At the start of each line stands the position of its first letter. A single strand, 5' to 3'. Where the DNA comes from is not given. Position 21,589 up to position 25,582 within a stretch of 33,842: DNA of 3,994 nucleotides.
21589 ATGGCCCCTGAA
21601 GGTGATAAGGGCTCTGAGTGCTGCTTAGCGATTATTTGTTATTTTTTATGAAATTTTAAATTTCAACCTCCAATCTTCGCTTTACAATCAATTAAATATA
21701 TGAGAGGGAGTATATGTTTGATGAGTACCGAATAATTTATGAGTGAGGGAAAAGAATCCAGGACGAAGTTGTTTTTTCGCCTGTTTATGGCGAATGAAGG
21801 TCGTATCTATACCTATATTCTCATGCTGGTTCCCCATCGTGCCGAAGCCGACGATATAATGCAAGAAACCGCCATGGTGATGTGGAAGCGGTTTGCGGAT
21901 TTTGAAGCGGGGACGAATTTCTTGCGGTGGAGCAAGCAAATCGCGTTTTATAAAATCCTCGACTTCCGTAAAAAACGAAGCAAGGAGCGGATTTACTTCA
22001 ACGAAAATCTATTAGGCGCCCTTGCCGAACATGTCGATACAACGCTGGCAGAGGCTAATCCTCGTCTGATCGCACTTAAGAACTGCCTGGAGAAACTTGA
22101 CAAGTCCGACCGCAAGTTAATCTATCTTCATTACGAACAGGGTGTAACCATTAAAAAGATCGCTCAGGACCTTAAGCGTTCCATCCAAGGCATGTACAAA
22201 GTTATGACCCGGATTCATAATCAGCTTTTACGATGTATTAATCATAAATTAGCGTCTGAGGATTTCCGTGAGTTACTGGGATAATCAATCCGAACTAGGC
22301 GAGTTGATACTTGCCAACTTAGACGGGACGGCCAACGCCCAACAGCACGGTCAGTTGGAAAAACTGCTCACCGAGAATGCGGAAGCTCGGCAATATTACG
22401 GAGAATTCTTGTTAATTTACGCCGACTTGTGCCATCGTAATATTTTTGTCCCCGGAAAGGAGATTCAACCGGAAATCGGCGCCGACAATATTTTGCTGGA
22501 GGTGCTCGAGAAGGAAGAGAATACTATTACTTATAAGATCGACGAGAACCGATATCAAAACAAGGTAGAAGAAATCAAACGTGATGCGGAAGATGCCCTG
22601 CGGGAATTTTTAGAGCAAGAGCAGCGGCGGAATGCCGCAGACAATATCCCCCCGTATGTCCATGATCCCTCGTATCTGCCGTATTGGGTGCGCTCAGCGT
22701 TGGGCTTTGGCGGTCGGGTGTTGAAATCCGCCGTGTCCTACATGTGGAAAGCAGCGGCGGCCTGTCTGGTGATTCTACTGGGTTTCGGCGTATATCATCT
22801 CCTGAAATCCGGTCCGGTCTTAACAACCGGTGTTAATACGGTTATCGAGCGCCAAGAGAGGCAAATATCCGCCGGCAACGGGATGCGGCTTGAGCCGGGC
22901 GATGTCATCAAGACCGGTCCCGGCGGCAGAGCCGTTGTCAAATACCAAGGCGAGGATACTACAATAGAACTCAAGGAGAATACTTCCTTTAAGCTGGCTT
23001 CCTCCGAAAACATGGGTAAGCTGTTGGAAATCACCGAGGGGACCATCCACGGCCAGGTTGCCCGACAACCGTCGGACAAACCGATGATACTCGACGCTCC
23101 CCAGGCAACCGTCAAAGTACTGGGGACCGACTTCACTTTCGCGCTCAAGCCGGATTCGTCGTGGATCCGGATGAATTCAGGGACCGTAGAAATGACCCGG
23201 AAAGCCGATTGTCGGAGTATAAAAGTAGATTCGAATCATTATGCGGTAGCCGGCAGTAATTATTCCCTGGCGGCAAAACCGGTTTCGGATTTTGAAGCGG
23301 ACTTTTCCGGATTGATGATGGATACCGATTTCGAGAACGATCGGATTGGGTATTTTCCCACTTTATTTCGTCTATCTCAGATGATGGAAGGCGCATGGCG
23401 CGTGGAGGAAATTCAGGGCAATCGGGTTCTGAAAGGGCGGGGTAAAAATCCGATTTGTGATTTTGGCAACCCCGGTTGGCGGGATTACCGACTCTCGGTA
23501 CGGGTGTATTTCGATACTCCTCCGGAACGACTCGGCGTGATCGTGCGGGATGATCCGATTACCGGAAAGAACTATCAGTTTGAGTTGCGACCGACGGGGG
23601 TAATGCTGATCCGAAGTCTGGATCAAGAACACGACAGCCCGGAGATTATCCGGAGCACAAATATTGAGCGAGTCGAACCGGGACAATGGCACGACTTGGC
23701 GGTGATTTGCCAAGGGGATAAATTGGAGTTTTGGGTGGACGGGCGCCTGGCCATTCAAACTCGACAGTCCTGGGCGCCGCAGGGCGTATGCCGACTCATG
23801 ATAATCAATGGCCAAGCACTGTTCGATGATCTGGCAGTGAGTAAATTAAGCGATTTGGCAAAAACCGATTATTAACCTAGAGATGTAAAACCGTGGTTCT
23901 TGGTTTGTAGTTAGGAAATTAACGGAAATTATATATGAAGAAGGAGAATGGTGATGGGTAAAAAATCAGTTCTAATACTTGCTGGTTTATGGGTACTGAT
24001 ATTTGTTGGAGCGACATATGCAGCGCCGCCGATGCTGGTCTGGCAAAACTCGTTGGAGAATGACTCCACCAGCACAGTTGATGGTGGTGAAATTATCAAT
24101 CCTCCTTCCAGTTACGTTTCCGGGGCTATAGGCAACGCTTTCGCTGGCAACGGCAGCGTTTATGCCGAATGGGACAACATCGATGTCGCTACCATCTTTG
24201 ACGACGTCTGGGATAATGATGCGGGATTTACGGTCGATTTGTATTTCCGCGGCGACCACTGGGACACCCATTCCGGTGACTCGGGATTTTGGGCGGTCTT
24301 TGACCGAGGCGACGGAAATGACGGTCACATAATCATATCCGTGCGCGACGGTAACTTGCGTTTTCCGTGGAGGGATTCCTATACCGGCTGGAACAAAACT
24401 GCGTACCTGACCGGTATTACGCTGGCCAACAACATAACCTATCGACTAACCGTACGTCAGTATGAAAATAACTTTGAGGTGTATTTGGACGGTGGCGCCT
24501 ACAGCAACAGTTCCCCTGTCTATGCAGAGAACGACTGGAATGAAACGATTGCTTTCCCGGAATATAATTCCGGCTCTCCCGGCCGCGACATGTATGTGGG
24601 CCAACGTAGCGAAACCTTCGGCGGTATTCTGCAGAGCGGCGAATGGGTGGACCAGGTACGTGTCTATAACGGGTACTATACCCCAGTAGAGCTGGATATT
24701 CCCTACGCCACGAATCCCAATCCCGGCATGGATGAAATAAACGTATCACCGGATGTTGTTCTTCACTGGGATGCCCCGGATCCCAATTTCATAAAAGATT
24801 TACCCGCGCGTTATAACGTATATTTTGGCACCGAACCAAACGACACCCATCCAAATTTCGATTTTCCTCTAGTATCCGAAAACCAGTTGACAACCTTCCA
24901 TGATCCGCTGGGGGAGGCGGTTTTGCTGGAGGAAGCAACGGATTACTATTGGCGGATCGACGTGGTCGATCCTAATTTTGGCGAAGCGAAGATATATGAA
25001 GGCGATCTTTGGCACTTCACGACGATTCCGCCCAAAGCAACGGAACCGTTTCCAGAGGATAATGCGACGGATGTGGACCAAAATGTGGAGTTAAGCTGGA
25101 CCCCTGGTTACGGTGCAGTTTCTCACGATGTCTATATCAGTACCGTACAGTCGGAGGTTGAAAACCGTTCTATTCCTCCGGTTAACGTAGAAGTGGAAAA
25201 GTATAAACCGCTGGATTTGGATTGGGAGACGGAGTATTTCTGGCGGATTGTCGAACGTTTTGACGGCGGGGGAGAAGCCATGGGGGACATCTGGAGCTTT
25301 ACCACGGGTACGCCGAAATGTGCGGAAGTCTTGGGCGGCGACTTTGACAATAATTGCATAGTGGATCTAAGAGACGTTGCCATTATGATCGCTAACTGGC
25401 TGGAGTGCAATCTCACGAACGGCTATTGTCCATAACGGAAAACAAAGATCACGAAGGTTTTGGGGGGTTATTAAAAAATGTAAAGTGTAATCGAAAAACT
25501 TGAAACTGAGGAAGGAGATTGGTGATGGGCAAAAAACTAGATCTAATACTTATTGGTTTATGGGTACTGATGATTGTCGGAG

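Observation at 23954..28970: One N-terminal domain joined at one fixed point to four different C-terminal fates (anchor and effector swapping)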

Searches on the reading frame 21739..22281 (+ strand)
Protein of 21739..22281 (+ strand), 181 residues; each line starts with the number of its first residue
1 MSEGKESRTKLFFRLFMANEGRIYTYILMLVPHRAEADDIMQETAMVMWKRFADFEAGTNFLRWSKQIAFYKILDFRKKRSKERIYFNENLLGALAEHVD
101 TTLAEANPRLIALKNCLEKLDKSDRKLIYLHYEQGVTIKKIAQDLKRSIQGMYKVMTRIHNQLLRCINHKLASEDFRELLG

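Call 5: search_protein_families(library=pfam, proteins=[window:21739-22281:+], max_evalue=0.1)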
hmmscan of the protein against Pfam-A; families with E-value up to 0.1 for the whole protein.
window:21739-22281:+ (181 aa): 6 families
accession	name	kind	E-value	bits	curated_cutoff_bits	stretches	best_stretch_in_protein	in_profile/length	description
PF04542.20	Sigma70_r2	-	2.5e-08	34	24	1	15-82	1-70/71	Sigma-70 region 2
PF08281.18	Sigma70_r4_2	-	7.2e-06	26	25.7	1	112-152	3-43/54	Sigma-70, region 4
PF04545.22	Sigma70_r4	-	0.00071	19.5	24.1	1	116-148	1-33/50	Sigma-70, region 4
PF07638.17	Sigma70_ECF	-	0.0053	17.1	21.1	1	46-157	60-173/185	ECF sigma factor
PF13936.12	HTH_38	-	0.0083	16.3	27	1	120-148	5-33/44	Helix-turn-helix domain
PF12210.13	Hrs_helical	-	0.093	13.7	30.6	0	140-170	26-54/95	Hepatocyte growth factor-regulated tyrosine kinase substrate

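Call 6: search_protein_families(library=ncbifam, proteins=[window:21739-22281:+], max_evalue=1)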
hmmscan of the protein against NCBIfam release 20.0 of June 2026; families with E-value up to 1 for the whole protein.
window:21739-22281:+ (181 aa): 79 families (the best 25 are shown)
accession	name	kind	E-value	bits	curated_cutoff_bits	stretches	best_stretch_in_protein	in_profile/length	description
TIGR02989.1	Sig-70_gvs1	subfamily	3e-44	150.7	124.55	1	12-167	3-158/158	RNA polymerase sigma-70 factor, Rhodopirellula/Verrucomicrobium family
TIGR02937.1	sigma70-ECF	superfamily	1e-16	61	42.9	1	14-166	5-164/165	sigma-70 family RNA polymerase sigma factor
NF007227.0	PRK09645.1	subfamily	6.6e-13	48.9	202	1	5-148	8-151/177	sigma-70 family RNA polymerase sigma factor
TIGR02952.1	Sig70_famx2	equivalog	1.5e-12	47.8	206.45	1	8-150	9-153/170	ECF subfamily RNA polymerase sigma factor, BldN family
NF009168.0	PRK12515.1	subfamily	6.6e-12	45.3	236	1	14-143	26-155/189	RNA polymerase sigma factor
NF009195.0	PRK12543.1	subfamily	3.3e-11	43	197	1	10-176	20-184/192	RNA polymerase sigma factor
NF009166.1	PRK12513.1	equivalog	4.4e-11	42.8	206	1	12-143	24-162/193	RNA polymerase sigma factor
TIGR02959.1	SigZ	equivalog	4.7e-11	42.8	168.65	1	23-156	8-137/170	RNA polymerase sigma factor SigZ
TIGR02985.1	Sig70_bacteroi1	subfamily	5e-11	43.1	126.4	1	12-158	3-153/162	RNA polymerase sigma-70 factor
NF009186.0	PRK12534.1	equivalog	5.4e-11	42.6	267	1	11-167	26-185/187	RNA polymerase sigma factor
NF007216.0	PRK09638.1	equivalog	2.7e-10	40.3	194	1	5-163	13-167/180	RNA polymerase sigma factor SigY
NF007215.0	PRK09637.1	equivalog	7.2e-10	39.2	212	1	20-158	11-145/181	RNA polymerase sigma factor SigZ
NF009189.0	PRK12537.1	equivalog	1.2e-09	37.9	261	1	14-166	27-180/182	RNA polymerase sigma factor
NF004113.0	PRK05602.1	equivalog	1.3e-09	37.9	208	1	26-170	61-204/211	RNA polymerase sigma factor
TIGR02983.1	SigE-fam_strep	subfamily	1.5e-09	38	141.55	1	12-148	8-139/162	SigE family RNA polymerase sigma factor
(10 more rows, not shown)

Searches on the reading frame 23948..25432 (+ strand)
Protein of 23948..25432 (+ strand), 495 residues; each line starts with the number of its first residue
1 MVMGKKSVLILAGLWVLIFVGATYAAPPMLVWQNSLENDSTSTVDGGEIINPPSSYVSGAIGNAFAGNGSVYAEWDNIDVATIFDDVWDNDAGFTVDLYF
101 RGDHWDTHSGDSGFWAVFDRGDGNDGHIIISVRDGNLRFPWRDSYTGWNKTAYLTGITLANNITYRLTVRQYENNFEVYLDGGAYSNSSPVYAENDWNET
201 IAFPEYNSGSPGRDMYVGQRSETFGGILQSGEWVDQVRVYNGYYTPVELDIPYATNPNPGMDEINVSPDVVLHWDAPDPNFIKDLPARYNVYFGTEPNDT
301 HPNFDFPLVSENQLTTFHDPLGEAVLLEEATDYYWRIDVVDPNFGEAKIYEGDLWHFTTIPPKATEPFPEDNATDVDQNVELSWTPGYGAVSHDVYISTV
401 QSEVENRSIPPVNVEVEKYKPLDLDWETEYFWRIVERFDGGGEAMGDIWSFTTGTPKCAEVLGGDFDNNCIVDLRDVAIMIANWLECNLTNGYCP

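Call 5: search_protein_families(library=pfam, proteins=[window:23948-25432:+], max_evalue=0.1)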
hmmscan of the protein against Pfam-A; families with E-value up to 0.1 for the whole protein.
window:23948-25432:+ (495 aa): 0 families

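Call 6: search_protein_families(library=ncbifam, proteins=[window:23948-25432:+], max_evalue=1)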
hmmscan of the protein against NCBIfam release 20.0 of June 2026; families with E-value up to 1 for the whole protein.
window:23948-25432:+ (495 aa): 0 families

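Call 15: find_related_loci(query=window:23948-25432:+, collection=genome_contigs, flank=10000)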
Query window:23948-25432:+ (495 aa) in genome_contigs; peptide patterns used: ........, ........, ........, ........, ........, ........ (x = any residue, [..] = any of these).
8 stretches matched a pattern, but none encodes a relative of the query by tblastn (E <= 1e-3).

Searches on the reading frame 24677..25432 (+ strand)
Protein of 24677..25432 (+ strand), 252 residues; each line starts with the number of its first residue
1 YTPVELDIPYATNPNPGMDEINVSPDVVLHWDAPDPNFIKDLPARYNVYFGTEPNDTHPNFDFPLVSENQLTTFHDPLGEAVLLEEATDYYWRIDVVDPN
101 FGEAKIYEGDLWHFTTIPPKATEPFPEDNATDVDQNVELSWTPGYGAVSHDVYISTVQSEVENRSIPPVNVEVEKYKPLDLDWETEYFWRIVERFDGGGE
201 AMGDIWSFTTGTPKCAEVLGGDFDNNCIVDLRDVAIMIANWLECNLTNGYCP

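Call 36: find_homologous_proteins(query=window:24677-25432:+)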
Query window:24677-25432:+ (252 aa): 73 proteins with E <= 0.001 among 282 candidates.
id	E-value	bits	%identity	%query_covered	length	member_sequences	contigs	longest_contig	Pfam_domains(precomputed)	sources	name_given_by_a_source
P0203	7.2e-72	260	76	62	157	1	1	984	-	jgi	jgi:hypothetical protein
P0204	2.5e-70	255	54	96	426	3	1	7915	-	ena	-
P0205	1.7e-41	161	33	66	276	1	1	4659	-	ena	-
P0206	3.0e-35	140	35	79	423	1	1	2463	PF25059.2,PF18962.8,PF25788.3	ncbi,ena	-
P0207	8.9e-35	139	39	95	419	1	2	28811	PF02018.24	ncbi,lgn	ncbi:MAG: hypothetical protein ABFD91_06160 [Anaerohalosphaeraceae bacterium]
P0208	9.9e-34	135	35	79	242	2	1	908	PF25788.3,PF16656.12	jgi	jgi:hypothetical protein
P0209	6.5e-32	129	34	71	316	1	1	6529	PF25788.3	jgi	jgi:hypothetical protein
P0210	6.8e-31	126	39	79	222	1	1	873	-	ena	-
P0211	1.0e-30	125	37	50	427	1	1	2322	-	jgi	jgi:hypothetical protein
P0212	1.9e-30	124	36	82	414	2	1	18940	-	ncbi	ncbi:MAG: hypothetical protein WC496_12610 [Phycisphaerae bacterium]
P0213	1.3e-29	122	34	80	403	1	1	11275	-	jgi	-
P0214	2.7e-29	121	37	61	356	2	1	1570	-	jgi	-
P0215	1.1e-28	119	32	81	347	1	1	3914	-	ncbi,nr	ncbi:MAG: hypothetical protein U9Q07_02755, partial [Planctomycetota bacterium]|nr:hypothetical prot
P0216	4.5e-27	113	40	50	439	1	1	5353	-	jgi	-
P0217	2.1e-26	111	31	79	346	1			-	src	-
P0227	1.2e-21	96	33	80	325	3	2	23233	PF00404.25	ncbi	ncbi:MAG: hypothetical protein ACYSU3_15290 [Planctomycetota bacterium]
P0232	1.8e-18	85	31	94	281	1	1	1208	PF00404.25,PF17964.8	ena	-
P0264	1.6e-6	46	37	39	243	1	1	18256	PF00404.25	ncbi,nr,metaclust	ncbi:MAG: hypothetical protein AMJ75_05635 [Phycisphaerae bacterium SM1_79]|nr:MAG: hypothetical pro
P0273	3.7e-5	42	50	17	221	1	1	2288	PF00404.25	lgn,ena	-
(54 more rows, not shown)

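Call 64: predict_structure(alignment_id=A4)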
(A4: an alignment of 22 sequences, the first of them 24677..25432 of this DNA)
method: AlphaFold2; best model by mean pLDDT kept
length: 252 residues; sequences in the alignment: 22
mean_pLDDT: 87.1   pTM: 0.68
mean pLDDT of the five models: 87.1, 86.6, 85.9, 85.6, 85.1
residues with pLDDT >= 90: 144; 70-90: 83; 50-70: 17; < 50: 8
segments of 3 or more residues with pLDDT < 50: 1-5, 56-58
pLDDT, mean of each block of 10 residues (from residue 1): 56 94 93 82 88 64 83 90 88 91 85 92 97 94 94 98 97 95 96 94 97 73 76 84 81 67
secondary structure, 60 per line:
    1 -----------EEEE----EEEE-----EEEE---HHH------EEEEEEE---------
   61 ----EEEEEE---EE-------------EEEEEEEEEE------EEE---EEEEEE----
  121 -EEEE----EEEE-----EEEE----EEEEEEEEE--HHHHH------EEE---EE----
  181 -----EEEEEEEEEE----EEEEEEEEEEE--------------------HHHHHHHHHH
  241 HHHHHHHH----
elements in order: E12-15 E20-23 E29-32 E45-51 E65-70 E89-98 E105-107 E111-116 E122-125 E130-133 E139-142 E147-155 H158-162 E169-171 E186-195 E200-210 H231-248

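Call 66: fold_search(model_id=the predicted structure, library=pdb)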
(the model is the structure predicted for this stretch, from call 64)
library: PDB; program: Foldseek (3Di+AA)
matches with E <= 10: 1781; with E <= 0.001: 320
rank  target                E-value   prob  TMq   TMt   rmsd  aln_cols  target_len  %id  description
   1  7ne1_B                1.4e-08  1.00  0.28  0.24  11.6       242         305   16  Structure of the complex between Netrin-1 and its receptor Neogenin (released 2021-03-31)
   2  5x83_B                4.0e-08  1.00  0.29  0.35  10.7       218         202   16  Structure of DCC FN456 domains (released 2017-09-06)
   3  6tpw                  6.5e-08  1.00  0.30  0.22  15.0       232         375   16  Crystal structures of FNIII domain one through four of the human leucocyte common antigen-related protein ( LAR) (released 2020-05-13)
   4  5x83_D                7.2e-08  1.00  0.27  0.34  10.1       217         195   16  Structure of DCC FN456 domains (released 2017-09-06)
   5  6z3m_E                7.7e-08  1.00  0.31  0.36  10.8       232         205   15  Repulsive Guidance Molecule B (RGMB) in complex with Growth Differentiation Factor 5 (GDF5) and Neogenin 1 (NEO1). (released 2020-07-01)
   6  4bqc_A                8.1e-08  1.00  0.29  0.36  11.0       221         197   15  Crystal structure of the FN5 and FN6 domains of NEO1 bound to SOS (released 2013-06-12)
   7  4ui2_A                8.1e-08  1.00  0.30  0.36  10.8       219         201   15  Crystal structure of the ternary RGMB-BMP2-NEO1 complex (released 2015-05-06)
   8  4bq7_A                1.0e-07  1.00  0.31  0.37  11.1       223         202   16  Crystal structure of the RGMB-Neo1 complex form 2 (released 2013-06-12)
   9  7ndg_B                1.0e-07  1.00  0.29  0.25  10.5       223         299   16  Cryo-EM structure of the ternary complex between Netrin-1, Neogenin and Repulsive Guidance Molecule B (released 2021-03-31)
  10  4bq6_A                1.1e-07  1.00  0.31  0.38  10.8       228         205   14  Crystal structure of the RGMB-NEO1 complex form 1 (released 2013-06-12)
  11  2jll                  1.6e-07  1.00  0.30  0.22  10.1       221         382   15  Crystal structure of NCAM2 IgIV-FN3II (released 2009-11-17)
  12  4urt_B                1.9e-07  1.00  0.29  0.35  10.3       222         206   16  The crystal structure of a fragment of netrin-1 in complex with FN5- FN6 of DCC (released 2014-09-10)
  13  4bqb_C                1.9e-07  1.00  0.29  0.35  11.6       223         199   16  Crystal structure of the FN5 and FN6 domains of NEO1, form 2 (released 2013-06-12)
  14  4bqb_A                2.0e-07  1.00  0.29  0.36  10.8       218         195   15  Crystal structure of the FN5 and FN6 domains of NEO1, form 2 (released 2013-06-12)
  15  4bq9_A                2.4e-07  1.00  0.29  0.35  11.4       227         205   17  Crystal structure of the FN5 and FN6 domains of NEO1, form 1 (released 2013-06-12)
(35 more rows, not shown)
